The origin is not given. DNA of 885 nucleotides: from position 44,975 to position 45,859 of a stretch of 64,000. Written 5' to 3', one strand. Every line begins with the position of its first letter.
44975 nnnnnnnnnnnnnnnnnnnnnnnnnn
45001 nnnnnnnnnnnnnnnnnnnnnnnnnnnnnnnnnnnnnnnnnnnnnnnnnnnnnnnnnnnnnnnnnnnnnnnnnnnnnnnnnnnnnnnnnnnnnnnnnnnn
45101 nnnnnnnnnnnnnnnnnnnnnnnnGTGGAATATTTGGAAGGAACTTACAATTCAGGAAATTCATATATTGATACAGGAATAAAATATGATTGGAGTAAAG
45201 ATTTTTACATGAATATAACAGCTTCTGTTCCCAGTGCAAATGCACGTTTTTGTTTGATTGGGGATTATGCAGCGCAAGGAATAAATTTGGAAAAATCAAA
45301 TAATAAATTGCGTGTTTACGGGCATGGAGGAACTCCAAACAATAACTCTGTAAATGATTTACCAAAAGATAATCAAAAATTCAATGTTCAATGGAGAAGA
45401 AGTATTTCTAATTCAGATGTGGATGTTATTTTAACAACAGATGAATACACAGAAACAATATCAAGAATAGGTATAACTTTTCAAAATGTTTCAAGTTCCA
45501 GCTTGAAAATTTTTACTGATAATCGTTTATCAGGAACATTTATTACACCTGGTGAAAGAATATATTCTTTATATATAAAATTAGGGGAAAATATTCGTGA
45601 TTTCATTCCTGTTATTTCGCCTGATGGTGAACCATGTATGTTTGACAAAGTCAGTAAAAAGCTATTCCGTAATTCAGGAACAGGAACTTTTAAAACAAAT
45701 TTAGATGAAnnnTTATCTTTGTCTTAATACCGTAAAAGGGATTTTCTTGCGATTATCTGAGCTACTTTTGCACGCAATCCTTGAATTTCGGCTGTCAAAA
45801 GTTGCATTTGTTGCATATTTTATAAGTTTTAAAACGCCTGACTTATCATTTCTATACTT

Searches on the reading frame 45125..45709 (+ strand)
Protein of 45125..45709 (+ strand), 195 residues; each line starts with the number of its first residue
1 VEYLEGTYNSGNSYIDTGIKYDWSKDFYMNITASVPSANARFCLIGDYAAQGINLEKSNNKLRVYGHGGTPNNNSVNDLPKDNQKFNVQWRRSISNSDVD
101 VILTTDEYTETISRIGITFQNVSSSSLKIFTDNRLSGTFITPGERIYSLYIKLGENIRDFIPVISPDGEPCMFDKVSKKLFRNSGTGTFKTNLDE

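Call 58: search_solved_structures(query=window:45125-45709:+, max_evalue=10)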
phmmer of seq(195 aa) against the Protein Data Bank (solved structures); distinct sequences matched with E-value up to 10: 0.
